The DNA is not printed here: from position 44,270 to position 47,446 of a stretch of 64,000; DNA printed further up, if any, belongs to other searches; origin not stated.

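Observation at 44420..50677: DUF1156 Zn-ribbon adenine methyltransferase + DUF499 ATPase (+ upstream SNF2/DUF3883 helicase): predicted but, to my knowledge, uncharacterised R-M/BREX-like core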

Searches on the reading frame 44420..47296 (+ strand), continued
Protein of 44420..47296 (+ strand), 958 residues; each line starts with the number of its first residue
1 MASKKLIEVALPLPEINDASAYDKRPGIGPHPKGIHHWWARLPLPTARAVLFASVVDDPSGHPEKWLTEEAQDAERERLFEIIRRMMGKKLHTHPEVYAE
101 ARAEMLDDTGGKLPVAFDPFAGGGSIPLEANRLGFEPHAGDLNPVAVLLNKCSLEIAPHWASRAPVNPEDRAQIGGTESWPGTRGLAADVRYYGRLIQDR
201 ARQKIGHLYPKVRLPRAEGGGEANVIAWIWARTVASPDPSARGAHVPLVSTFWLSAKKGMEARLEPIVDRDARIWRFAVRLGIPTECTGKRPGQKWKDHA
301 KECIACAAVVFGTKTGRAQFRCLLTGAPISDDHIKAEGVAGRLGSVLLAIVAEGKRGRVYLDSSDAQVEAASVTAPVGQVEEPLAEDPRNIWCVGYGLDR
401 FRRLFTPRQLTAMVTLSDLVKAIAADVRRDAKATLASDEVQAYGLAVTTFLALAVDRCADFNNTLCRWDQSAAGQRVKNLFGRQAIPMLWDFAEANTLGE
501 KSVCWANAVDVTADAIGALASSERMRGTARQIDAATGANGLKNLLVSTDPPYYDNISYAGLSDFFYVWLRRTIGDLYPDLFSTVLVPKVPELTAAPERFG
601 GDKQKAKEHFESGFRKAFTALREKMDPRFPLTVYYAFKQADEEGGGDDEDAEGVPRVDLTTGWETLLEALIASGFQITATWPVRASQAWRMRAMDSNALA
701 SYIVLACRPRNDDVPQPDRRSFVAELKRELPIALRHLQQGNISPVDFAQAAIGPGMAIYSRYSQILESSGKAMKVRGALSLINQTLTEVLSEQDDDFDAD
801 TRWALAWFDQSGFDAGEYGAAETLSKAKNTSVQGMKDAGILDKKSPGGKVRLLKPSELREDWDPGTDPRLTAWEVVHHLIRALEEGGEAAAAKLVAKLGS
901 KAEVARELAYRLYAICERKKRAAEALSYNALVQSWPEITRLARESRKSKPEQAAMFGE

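Call 62: search_protein_families(library=padloc, proteins=[L051:4212-5072:+, L023:9408-9983:+, L023:9062-9424:+, L052:2102-6316:+, L066:8500-9126:+, L061:15356-16375:+, L015:6681-8324:+, L080:14031-15545:+, L057:3052-5319:+, L026:1728-2825:+], max_evalue=0.00001)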
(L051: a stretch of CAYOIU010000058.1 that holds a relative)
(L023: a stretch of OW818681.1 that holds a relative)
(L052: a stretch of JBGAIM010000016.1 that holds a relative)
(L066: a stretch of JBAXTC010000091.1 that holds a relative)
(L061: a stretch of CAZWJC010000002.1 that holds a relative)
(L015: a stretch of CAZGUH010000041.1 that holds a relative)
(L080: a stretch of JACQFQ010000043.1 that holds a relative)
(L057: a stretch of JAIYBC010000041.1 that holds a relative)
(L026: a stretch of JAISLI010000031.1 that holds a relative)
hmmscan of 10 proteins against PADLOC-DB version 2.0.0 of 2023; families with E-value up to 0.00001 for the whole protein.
L051:4212-5072:+ (287 aa): 1 family
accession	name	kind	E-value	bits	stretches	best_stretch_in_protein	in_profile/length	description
PDLC02567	DrmA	-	1.1e-06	24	1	141-271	144-273/1750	DrmA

L023:9408-9983:+ (192 aa): 0 families

L023:9062-9424:+ (121 aa): 0 families

L052:2102-6316:+ (1405 aa): 9 families
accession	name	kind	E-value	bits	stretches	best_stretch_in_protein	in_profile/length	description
PDLC03968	TmtA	-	1.6e-51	173.2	2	39-325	73-367/1486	-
PDLC03972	TmtA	-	3.7e-35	119.4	1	42-416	42-434/1302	-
PDLC03964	TmtA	-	9.6e-31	104.7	1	47-406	52-436/1538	-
PDLC03966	TmtA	-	4.9e-26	88.9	1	42-397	44-435/1655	-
PDLC03971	TmtA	-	8e-22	74.7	2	133-343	189-422/1782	-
PDLC03965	TmtA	-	1e-17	61.5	1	32-135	22-126/1370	-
PDLC03970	TmtA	-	7.2e-14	48.7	1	44-114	65-135/1552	-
PDLC03967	TmtA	-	4e-11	40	1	47-123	44-125/1063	-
PDLC03969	TmtA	-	5.8e-11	38.7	1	36-298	24-314/1563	-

L066:8500-9126:+ (209 aa): 11 families
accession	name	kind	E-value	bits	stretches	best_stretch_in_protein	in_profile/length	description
PDLC02226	AbiEi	-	1.1e-55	186.7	1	14-207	3-194/202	AbiEi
PDLC02233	AbiEi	-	3e-43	145.9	1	14-207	4-205/214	AbiEi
PDLC02229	AbiEi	-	8.4e-14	50.3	1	27-138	15-129/131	AbiEi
PDLC02236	AbiEi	-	8.7e-13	46.4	1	41-140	27-131/207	AbiEi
PDLC02246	AbiEi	-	1.2e-10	39.3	1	40-120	33-110/230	AbiEi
PDLC02250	AbiEi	-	2e-08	32.3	1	40-130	26-113/197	AbiEi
PDLC02264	AbiEi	-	2.4e-08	32.2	1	41-117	32-107/205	AbiEi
PDLC02258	AbiEi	-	8.3e-08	30.6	1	28-131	80-186/196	AbiEi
PDLC02265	AbiEi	-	4.7e-06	24.5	1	37-79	20-62/198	AbiEi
PDLC02232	AbiEi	-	8.6e-06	23.7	0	41-88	33-80/177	AbiEi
PDLC02247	AbiEi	-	8.7e-06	23.7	0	48-133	49-132/215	AbiEi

L061:15356-16375:+ (340 aa): 13 families
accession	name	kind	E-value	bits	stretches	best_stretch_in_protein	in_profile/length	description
PDLC02289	AbiEii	-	1.1e-109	364.7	1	1-339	3-302/309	AbiEii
PDLC02315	AbiEii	-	1.2e-44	150.9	1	23-339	29-345/352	AbiEii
PDLC02292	AbiEii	-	3.5e-41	139.9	1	16-333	14-280/283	AbiEii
PDLC02302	AbiEii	-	6.4e-24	82.9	1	17-334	14-306/313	AbiEii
PDLC02322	AbiEii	-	8e-22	76.1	1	17-332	16-317/324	AbiEii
PDLC02297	AbiEii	-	6.3e-20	69.7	1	14-221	6-186/307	AbiEii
PDLC02304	AbiEii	-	1e-13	49.8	1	18-80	9-70/260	AbiEii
PDLC02316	AbiEii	-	4.6e-12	44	1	24-80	22-77/314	AbiEii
PDLC02317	AbiEii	-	1.1e-11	42.4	1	17-79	8-70/396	AbiEii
PDLC02294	AbiEii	-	2.9e-09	35.2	1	27-77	19-70/260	AbiEii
PDLC02323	AbiEii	-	1.1e-07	29.7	1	29-80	18-66/248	AbiEii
PDLC02299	AbiEii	-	2.9e-06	24.8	1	22-80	18-73/344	AbiEii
PDLC02303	AbiEii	-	9.8e-06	23.2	0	26-77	16-65/249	AbiEii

L015:6681-8324:+ (548 aa): 3 families
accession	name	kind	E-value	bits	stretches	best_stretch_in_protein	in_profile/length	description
PDLC02402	Aga_SIR2-PNTD1-PNTD2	-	3.3e-09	33.4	1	198-323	371-489/876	Class I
PDLC02418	Aga_SIR2-Kinase-PNTD1-PNTD2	-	2e-07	27.6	1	247-317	292-361/756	Class I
PDLC02394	pAgo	-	4.2e-06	22.8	0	274-392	313-445/1121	-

L080:14031-15545:+ (505 aa): 12 families
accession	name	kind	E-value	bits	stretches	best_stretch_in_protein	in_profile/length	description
PDLC02378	pAgo_I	-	3e-195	647.7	1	2-505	2-493/493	Class I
PDLC02436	pAgo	-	7.5e-122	405.4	1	2-504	5-459/460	-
PDLC02376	pAgo_I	-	1.1e-96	322.7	1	3-505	2-455/455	Class I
PDLC02377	pAgo_I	-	1.2e-51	173.9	2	201-505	160-457/457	Class I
PDLC02392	pAgo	-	2.2e-38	130.1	1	201-489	52-329/346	-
PDLC02384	pAgo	-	7.9e-30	101.8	1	202-485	731-1010/1030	-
PDLC02420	Aga_SIR2-PNTD1-PNTD2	-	1.3e-24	84.5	1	246-505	740-1010/1010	Class I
PDLC02428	PprPIWI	-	3.3e-18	63.8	1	202-486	400-647/666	-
PDLC02397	pAgo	-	8e-15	52.7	1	197-487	310-562/578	-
PDLC02388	pAgo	-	2e-13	47.5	1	198-487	439-698/716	-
PDLC02394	pAgo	-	1.2e-08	31.2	1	252-483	863-1093/1121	-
PDLC02389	pAgo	-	2.9e-08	30.6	1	257-485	504-715/733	-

L057:3052-5319:+ (756 aa): 2 families
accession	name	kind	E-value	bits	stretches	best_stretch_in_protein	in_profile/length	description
PDLC03841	LeoBC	-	8.3e-08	29.8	0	45-111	67-98/601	-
PDLC03839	LeoA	-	9.8e-06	22.9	0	35-76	42-79/559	-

L026:1728-2825:+ (366 aa): 63 families (the best 25 are shown)
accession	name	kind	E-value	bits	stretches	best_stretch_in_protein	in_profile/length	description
PDLC04611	PDC-M38A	-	3.7e-81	271.6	1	6-366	2-383/383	-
PDLC02336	AbiLi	-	2.2e-52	176.7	1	7-366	3-340/340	AbiLi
PDLC04608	PDC-M38A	-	1.1e-41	141.8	2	183-318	184-316/367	-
PDLC04607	PDC-M38A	-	6.2e-40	135.2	1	6-361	384-708/715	-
PDLC04610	PDC-M38A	-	8.5e-40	135.1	2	177-366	172-362/362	-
PDLC04609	PDC-M38A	-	9.9e-27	92.1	2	6-51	2-47/371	-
PDLC02980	AriA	-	4.2e-24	84.1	2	237-317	221-302/304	-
PDLC02979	AriA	-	2.3e-18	65.2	2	232-317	290-372/373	-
PDLC04541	PDC-M25A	-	1.8e-15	55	1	206-314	201-306/380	-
PDLC04168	GajA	-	7.5e-15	52.6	1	241-321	244-325/570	-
PDLC04391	PDC-M07A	-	1.7e-14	51.7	1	245-321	275-352/412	-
PDLC04389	PDC-M07A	-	2e-14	51.4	1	246-322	284-375/443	-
PDLC03878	NsnB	-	3.6e-14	51.3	1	248-328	211-291/345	-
PDLC04214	HEC-02A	-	4.3e-14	50.6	1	6-49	2-45/338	-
PDLC04177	HEC-01A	-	5.1e-14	50.1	1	196-322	220-344/393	-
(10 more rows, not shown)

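Call 63: search_protein_families(library=pfam, proteins=[L051:4212-5072:+, L023:9408-9983:+, L023:9062-9424:+, L052:2102-6316:+, L066:8500-9126:+, L061:15356-16375:+, L015:6681-8324:+, L080:14031-15545:+, L057:3052-5319:+, L026:1728-2825:+], max_evalue=0.0001)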
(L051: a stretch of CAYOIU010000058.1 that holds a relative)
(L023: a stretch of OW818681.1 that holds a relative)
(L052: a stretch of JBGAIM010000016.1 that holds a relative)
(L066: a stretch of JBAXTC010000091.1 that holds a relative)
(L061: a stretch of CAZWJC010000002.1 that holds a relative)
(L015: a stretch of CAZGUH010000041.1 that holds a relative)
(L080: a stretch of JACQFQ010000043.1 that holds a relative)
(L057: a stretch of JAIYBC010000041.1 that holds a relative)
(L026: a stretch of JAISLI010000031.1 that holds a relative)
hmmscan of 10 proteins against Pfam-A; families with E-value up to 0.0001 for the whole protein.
L051:4212-5072:+ (287 aa): 0 families

L023:9408-9983:+ (192 aa): 0 families

L023:9062-9424:+ (121 aa): 1 family
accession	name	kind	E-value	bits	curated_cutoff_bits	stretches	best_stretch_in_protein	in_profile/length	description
PF14213.11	DUF4325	-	1.4e-15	57.2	23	1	23-83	1-61/64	STAS-like domain of unknown function (DUF4325)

L052:2102-6316:+ (1405 aa): 2 families
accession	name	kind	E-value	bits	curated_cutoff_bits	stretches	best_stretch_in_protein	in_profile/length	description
PF25794.1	SACS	-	6.4e-06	26.6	32.8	0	42-62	18-38/247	Sacsin domain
PF13589.12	HATPase_c_3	-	7.4e-05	23.2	25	0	41-123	3-94/137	Histidine kinase-, DNA gyrase B-, and HSP90-like ATPase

L066:8500-9126:+ (209 aa): 2 families
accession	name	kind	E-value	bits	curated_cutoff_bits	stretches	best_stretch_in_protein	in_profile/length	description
PF19570.5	DUF6088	-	1.2e-31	110.2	25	1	19-178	3-162/172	Family of unknown function (DUF6088)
PF13338.12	AbiEi_4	-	2.3e-06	28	25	1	46-66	26-46/49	Transcriptional regulator, AbiEi antitoxin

L061:15356-16375:+ (340 aa): 1 family
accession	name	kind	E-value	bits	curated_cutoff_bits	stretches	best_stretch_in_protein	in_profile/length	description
PF08843.17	AbiEii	-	4e-42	145.2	22.5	1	41-328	4-237/238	Nucleotidyl transferase AbiEii toxin, Type IV TA system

L015:6681-8324:+ (548 aa): 2 families
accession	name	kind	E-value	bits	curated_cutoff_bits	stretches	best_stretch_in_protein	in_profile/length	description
PF13749.12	HATPase_c_4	-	1.3e-15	57.5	26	1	300-383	4-89/89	Putative ATP-dependent DNA helicase recG C-terminal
PF04326.19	SLFN_AlbA_2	-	8.7e-11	42.8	25.3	1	16-128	1-117/118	Schlafen, AlbA_2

L080:14031-15545:+ (505 aa): 0 families

L057:3052-5319:+ (756 aa): 3 families
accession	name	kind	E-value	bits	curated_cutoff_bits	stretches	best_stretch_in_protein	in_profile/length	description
PF00350.29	Dynamin_N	-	1.9e-17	64.3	27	1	57-271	1-142/168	Dynamin family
PF24564.1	DUF7605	-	2.9e-12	47.3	27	1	499-672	6-176/183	Domain of unknown function (DUF7605)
PF01926.29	MMR_HSR1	-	3.6e-05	24.3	21.9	0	56-93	1-37/113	50S ribosome-binding GTPase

L026:1728-2825:+ (366 aa): 3 families
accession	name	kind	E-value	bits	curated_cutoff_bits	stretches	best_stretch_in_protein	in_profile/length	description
PF13175.12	AAA_15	-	4.2e-19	69.8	32.1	2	233-317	281-373/374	AAA ATPase domain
PF13304.12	AAA_21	-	1.4e-18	68.5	27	1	242-315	226-300/304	AAA domain, putative AbiEii toxin, Type IV TA system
PF13476.12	AAA_23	-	1.8e-06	29.1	27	1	8-46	1-39/201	AAA domain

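Call 70: predict_structure(alignment_id=A2)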
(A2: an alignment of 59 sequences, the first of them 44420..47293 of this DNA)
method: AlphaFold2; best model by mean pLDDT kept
length: 958 residues; sequences in the alignment: 59
mean_pLDDT: 75.2   pTM: 0.58
mean pLDDT of the five models: 75.2, 74.1, 72.8, 70.9, 70.0
residues with pLDDT >= 90: 241; 70-90: 410; 50-70: 149; < 50: 158
segments of 3 or more residues with pLDDT < 50: 1-3, 12-42, 122-125, 468-472, 534-563, 583-600, 638-661, 684-701, 740-745, 791-795, 948-958
pLDDT, mean of each block of 10 residues (from residue 1): 55 38 32 36 63 82 87 91 78 75 85 68 53 68 73 86 91 79 91 97 95 88 90 93 92 84 91 92 75 68 81 89 94 93 93 85 93 87 65 80 90 95 95 90 95 89 64 55 67 87 84 82 68 52 41 35 66 85 43 41 57 70 72 56 29 35 71 85 49 39 73 88 88 66 53 84 86 85 74 60 88 86 77 84 74 89 83 92 92 89 88 88 90 91 67 36
secondary structure, 60 per line:
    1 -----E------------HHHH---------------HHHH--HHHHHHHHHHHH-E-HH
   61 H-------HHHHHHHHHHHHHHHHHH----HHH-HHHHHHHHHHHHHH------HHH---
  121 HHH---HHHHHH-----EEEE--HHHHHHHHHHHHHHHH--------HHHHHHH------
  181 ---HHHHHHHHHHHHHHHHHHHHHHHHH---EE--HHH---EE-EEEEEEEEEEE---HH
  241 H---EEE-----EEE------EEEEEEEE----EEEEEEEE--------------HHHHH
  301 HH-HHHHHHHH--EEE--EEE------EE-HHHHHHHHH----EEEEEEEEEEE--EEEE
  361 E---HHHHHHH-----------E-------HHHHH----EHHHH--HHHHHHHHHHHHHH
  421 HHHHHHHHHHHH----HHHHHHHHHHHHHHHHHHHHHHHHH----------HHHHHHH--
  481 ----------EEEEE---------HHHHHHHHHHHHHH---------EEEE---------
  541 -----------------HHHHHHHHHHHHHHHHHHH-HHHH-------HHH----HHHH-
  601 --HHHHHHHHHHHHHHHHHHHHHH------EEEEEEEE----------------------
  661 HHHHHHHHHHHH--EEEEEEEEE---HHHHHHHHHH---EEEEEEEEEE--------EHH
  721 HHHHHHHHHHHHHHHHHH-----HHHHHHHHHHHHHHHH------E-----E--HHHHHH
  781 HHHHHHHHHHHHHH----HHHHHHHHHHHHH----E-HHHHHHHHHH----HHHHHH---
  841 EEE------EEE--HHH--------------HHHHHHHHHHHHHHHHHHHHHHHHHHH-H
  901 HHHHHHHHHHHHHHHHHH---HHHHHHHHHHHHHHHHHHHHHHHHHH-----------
elements in order (helices of 4 or more, strands of 3 or more residues): H19-22 H38-41 H44-55 H69-86 H95-108 H127-132 E138-141 H144-159 H168-174 H184-208 E225-235 E245-247 E253-255 E262-269 E274-281 H296-302 H304-311 E314-316 E319-321 H331-339 E344-354 E357-361 H365-371 H391-395 H401-404 H407-432 H437-461 H472-478 E491-495 H505-518 E528-531 H558-576 H578-581 H596-599 H603-624 E631-638 H661-672 E675-683 H687-696 E700-709 H719-738 H744-759 H775-794 H799-811 H818-827 H832-837 E841-843 E850-852 H872-898 H900-918 H922-947

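Call 94: fold_search(model_id=the predicted structure, library=pdb)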
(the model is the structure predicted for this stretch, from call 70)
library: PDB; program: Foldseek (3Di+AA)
matches with E <= 10: 100; with E <= 0.001: 0
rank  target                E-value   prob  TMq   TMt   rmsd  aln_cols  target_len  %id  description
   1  7rdr_A                6.0e-01  0.10  0.08  0.14  21.1       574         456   11  Circular tandem repeat protein with novel repeat topology and enhanced subunit contact surfaces (released 2021-09-01)
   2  3ko1_A                8.1e-01  0.05  0.08  0.13  23.2       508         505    9  Cystal structure of thermosome from Acidianus tengchongensis strain S5 (released 2010-11-03)
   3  8wqb_B                1.1e+00  0.04  0.06  0.08  27.1       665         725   10  Cryo-EM structure of CUL2-RBX1-ELOB-ELOC-FEM1B bound with the C-degron of CCDC89 (conformation 2) (released 2024-04-03)
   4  2pft                  1.8e+00  0.05  0.07  0.11  20.8       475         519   12  The Crystal Structure of Mouse Exo70 Reveals Unique Features of the Mammalian Exocyst (released 2007-05-22)
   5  4rx1_A                2.0e+00  0.41  0.06  0.23   8.9        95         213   21  Crystal Structure of antibiotic-resistance methyltransferase Kmr (released 2015-03-11)
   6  3wyf_C                2.0e+00  0.02  0.07  0.06  21.7       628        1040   10  Crystal structure of Xpo1p-Yrb2p-Gsp1p-GTP complex (released 2014-11-12)
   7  9sm1_A                2.1e+00  0.41  0.07  0.19  10.1       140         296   13  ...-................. from Pseudomonas chlororaphis in complex with SAH and FPP (released 2025-12-31)
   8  4xcg_B                2.3e+00  0.01  0.06  0.09  21.8       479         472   11  Crystal structure of a hexadecameric TF55 complex from S. solfataricus, crystal form I (released 2016-02-10)
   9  7o4o                  2.4e+00  0.18  0.07  0.23  11.9       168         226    8  Structure of Staphylococcus aureus m1A22-tRNA methyltransferase in complex with S-adenosylhomocysteine (released 2022-04-06)
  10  7r5k_C0               2.6e+00  0.03  0.09  0.05  27.0       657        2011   10  Human nuclear pore complex (constricted) (released 2022-06-22)
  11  4fr0                  2.8e+00  0.23  0.05  0.13   9.6        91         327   12  ArsM arsenic(III) S-adenosylmethionine methyltransferase with SAM (released 2012-07-11)
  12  6cdu_A                2.9e+00  0.08  0.05  0.12  21.8       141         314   11  Crystal structure of a chimeric human alpha1GABAA receptor in complex with alphaxalone (released 2018-08-22)
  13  4kw7                  3.0e+00  0.16  0.06  0.15   8.8       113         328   14  The structure of an As(III) S-adenosylmethionine methyltransferase with Phenylarsine oxide(PAO) (released 2014-05-28)
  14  8k1o_A                3.0e+00  0.04  0.07  0.13  22.1       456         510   11  mycobacterial efflux pump, AMPPNP bound state (released 2024-07-17)
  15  9cs6_d                3.1e+00  0.01  0.07  0.11  22.6       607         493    9  TRiC-ADP-S5 state is a conformation when TRiC incubated in 1 mM ADP (released 2025-01-22)
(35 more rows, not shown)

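Call 96: search_protein_families(library=pfam, proteins=[window:44420-47293:+], max_evalue=10)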
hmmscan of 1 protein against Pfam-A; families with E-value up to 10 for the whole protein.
window:44420-47293:+ (958 aa): 1 family
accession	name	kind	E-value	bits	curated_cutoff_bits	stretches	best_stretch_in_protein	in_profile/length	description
PF06634.17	DUF1156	-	1.3e-21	77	24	1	10-82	1-73/73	Protein of unknown function (DUF1156)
